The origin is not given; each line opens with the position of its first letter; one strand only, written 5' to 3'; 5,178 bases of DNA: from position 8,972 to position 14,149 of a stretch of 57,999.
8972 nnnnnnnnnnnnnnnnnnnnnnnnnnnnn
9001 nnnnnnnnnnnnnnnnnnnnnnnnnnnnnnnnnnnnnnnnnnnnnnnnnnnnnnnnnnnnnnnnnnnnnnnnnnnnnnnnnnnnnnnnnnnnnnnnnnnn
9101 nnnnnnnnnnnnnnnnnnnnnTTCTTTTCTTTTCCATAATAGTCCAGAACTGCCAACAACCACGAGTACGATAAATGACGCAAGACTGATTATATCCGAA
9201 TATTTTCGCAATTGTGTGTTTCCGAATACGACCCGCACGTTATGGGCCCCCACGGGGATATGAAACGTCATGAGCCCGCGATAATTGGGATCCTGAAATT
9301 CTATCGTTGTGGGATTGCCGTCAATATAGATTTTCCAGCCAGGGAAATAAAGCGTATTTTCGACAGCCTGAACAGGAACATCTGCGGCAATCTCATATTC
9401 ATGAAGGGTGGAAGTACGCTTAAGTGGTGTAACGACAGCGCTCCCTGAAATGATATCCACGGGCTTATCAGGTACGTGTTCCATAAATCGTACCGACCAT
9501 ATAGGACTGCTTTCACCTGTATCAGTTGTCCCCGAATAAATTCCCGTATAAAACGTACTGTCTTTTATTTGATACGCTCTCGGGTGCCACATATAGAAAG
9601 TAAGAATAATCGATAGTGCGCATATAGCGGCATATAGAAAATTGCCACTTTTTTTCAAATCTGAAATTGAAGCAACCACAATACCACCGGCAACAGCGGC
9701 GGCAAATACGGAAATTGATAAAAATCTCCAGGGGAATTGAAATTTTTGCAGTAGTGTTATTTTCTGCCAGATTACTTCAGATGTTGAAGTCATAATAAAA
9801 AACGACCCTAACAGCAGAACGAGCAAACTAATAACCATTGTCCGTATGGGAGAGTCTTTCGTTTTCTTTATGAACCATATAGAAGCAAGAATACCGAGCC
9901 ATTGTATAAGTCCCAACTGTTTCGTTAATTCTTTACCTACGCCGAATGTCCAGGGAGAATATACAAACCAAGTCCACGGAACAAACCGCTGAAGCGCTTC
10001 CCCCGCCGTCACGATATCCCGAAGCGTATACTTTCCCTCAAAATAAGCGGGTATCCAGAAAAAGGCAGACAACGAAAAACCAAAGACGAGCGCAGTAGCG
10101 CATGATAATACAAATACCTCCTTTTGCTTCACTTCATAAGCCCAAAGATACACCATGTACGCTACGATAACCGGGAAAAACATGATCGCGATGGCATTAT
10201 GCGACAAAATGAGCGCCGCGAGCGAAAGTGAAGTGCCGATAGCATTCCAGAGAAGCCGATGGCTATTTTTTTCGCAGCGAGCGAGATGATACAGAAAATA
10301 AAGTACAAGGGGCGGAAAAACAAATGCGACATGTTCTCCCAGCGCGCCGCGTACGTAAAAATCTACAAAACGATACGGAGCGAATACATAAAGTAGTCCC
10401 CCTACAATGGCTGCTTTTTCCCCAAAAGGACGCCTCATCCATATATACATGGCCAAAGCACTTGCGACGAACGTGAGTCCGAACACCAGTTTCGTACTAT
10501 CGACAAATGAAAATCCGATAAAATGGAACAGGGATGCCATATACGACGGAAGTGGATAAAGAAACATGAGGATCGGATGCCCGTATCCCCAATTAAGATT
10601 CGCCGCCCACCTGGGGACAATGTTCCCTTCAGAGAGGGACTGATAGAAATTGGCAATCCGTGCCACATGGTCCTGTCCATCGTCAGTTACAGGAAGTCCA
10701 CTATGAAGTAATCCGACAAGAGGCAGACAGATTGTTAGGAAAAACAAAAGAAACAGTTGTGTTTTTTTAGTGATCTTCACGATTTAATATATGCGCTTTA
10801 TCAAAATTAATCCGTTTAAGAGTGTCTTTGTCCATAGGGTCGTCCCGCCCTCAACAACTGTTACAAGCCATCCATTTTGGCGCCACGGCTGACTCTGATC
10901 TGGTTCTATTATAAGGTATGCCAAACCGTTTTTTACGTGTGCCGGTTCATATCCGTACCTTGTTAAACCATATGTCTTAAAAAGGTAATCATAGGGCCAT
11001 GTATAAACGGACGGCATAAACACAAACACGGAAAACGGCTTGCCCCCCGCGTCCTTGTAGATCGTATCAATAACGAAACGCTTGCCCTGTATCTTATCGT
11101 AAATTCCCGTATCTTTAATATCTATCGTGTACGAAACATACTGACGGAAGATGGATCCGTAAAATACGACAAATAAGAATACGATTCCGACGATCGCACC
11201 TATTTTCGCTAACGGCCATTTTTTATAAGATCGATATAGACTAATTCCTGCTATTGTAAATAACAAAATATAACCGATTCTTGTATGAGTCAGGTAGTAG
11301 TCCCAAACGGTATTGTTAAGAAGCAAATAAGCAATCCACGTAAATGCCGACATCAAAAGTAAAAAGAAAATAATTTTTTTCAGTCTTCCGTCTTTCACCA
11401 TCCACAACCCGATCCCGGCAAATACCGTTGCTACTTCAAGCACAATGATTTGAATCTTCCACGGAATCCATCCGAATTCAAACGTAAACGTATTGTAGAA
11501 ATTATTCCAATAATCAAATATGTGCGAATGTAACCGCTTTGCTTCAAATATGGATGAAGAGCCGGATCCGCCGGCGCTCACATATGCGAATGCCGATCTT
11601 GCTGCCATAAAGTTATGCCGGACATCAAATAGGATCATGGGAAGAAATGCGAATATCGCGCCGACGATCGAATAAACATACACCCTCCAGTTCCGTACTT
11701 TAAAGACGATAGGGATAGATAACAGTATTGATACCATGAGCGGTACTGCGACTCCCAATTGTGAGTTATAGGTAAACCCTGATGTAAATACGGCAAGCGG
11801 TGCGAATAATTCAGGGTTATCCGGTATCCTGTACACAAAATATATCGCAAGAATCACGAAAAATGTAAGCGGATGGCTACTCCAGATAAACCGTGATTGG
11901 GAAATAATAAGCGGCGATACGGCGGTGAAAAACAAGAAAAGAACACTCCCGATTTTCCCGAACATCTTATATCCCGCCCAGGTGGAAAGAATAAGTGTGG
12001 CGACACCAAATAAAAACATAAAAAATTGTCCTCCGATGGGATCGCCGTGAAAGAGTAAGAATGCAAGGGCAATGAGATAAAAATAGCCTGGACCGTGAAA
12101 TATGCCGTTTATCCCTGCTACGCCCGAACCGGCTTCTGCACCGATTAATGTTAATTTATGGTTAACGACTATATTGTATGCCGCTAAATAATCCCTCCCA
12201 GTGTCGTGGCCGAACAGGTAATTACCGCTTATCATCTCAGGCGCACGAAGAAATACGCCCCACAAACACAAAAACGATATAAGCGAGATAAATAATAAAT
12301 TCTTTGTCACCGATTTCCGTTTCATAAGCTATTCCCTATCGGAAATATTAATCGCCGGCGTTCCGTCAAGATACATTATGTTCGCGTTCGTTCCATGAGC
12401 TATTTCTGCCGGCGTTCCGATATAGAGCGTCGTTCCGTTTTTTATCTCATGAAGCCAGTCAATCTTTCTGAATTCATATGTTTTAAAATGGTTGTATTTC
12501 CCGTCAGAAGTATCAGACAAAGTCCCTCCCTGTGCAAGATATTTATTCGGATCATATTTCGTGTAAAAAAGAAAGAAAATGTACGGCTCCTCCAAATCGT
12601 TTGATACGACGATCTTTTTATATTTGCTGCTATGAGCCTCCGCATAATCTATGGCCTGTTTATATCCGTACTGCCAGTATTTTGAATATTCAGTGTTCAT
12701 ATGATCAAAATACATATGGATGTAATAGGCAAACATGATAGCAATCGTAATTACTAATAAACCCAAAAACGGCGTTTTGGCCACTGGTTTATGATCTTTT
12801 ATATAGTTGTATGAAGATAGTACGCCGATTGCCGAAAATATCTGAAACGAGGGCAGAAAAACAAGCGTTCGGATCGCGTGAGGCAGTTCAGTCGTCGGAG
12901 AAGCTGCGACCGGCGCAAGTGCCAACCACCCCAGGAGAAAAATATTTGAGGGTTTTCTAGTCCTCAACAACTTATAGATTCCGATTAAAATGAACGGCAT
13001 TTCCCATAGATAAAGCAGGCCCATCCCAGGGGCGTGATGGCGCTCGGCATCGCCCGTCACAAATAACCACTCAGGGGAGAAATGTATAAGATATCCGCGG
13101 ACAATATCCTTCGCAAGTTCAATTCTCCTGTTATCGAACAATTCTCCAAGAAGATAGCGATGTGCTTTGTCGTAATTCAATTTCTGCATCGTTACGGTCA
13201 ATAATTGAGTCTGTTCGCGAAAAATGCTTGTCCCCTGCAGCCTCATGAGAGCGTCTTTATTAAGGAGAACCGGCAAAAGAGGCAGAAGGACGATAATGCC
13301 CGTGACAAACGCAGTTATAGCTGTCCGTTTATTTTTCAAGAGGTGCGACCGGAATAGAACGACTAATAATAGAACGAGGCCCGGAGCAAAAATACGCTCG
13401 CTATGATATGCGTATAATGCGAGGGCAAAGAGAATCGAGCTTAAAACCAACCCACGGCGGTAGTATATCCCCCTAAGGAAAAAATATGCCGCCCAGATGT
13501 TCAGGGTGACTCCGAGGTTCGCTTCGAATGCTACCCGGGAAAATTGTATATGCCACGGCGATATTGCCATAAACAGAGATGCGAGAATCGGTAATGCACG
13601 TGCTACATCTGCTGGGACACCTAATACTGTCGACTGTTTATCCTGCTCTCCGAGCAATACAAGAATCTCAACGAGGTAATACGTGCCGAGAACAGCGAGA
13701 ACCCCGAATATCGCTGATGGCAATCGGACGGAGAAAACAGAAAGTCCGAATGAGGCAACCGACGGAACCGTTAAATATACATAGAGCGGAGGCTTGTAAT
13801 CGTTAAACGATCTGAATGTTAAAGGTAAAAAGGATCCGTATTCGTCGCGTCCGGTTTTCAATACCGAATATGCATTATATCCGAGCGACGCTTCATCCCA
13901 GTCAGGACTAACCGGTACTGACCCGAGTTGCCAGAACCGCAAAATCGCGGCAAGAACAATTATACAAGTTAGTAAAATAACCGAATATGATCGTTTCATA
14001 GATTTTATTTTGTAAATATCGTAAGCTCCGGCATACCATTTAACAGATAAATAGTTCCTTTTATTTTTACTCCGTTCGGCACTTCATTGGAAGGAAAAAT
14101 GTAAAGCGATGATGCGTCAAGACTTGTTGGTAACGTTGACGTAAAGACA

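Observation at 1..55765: Window-spanning glycan assembly locus with 22 GT-C-like membrane genes, 12 soluble GTs, 2 Wzx flippases and a sugar-nucleotide block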

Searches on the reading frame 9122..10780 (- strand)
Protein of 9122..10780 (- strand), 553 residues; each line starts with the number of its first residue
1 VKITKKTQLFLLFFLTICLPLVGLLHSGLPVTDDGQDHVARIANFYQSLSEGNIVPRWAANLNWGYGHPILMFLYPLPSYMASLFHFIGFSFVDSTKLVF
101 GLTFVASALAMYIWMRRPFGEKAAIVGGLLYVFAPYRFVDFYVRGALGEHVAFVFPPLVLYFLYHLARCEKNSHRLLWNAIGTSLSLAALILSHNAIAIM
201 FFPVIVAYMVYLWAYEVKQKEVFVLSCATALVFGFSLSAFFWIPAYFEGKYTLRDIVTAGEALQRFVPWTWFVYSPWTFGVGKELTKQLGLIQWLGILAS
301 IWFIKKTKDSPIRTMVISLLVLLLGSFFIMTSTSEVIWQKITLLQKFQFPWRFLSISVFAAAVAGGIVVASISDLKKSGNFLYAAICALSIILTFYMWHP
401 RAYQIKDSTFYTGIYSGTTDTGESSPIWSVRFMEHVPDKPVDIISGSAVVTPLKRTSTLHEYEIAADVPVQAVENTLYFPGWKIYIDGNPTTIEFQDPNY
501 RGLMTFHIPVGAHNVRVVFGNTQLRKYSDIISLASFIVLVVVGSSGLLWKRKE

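Call 3: search_protein_families(library=pfam, proteins=[window:9122-10780:-], max_evalue=0.01)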
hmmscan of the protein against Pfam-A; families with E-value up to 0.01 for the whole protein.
window:9122-10780:- (553 aa): 1 family
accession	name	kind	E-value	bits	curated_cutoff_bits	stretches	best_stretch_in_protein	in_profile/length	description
PF10131.15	PTPS_related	-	1.1e-12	47.7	26.4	1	75-408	4-317/621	6-pyruvoyl-tetrahydropterin synthase related domain; membrane protein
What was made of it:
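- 9119..10780 (-): GT-C-like, group B (PTPS_related). Pfam PTPS_related at 47.7 bits, above the cutoff (call 3).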

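Call 70: search_solved_structures(query=A6, max_evalue=1)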
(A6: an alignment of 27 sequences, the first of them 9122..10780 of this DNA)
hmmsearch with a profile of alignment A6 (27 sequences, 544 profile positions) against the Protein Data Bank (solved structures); distinct sequences matched with E-value up to 1: 2.
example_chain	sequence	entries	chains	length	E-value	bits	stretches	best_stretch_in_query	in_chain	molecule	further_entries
4l40_A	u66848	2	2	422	0.97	11.1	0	20-53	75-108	Terminal olefin-forming fatty acid decarboxylase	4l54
5m0n_A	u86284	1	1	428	0.98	11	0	20-53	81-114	Terminal olefin-forming fatty acid decarboxylase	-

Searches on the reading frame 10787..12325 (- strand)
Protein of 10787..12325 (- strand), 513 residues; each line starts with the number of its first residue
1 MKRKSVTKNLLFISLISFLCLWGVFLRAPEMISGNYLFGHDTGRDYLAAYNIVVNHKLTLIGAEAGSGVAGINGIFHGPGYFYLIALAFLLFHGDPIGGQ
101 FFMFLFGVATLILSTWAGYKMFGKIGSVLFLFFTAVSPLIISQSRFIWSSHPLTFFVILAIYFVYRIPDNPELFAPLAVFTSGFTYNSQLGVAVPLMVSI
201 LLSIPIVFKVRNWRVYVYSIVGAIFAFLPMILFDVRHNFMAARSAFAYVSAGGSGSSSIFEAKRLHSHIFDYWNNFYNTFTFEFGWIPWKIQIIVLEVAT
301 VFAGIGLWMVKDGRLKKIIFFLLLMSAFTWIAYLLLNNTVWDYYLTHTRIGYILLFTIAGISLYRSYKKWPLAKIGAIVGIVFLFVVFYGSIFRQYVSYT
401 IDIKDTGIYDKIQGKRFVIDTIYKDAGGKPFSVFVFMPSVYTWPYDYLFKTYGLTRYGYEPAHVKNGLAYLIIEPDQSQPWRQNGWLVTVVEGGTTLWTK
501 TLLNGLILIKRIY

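Call 3: search_protein_families(library=pfam, proteins=[window:10787-12325:-], max_evalue=0.01)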
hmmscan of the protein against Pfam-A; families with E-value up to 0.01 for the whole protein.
window:10787-12325:- (513 aa): 1 family
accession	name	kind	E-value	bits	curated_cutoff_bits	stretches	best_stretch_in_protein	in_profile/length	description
PF13231.12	PMT_2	-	0.00047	20.8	26.1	1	77-232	2-159/160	Dolichyl-phosphate-mannose-protein mannosyltransferase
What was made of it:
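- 10784..12325 (-): GT-C-like, group D (PMT_2-related). Weak PMT_2 match (call 3).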

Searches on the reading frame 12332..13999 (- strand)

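Call 3: search_protein_families(library=pfam, proteins=[window:12332-13999:-], max_evalue=0.01)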
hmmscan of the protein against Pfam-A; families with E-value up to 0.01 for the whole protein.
window:12332-13999:- (556 aa): 0 families

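Call 19: search_protein_families(library=ncbifam, proteins=[window:12332-13999:-], max_evalue=0.01)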
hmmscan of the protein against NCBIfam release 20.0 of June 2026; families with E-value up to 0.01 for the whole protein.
window:12332-13999:- (556 aa): 1 family
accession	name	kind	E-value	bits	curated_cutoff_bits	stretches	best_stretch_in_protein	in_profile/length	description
TIGR03663.1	TIGR03663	subfamily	0.0011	18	126.25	0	10-231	4-198/435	flippase activity-associated protein Agl23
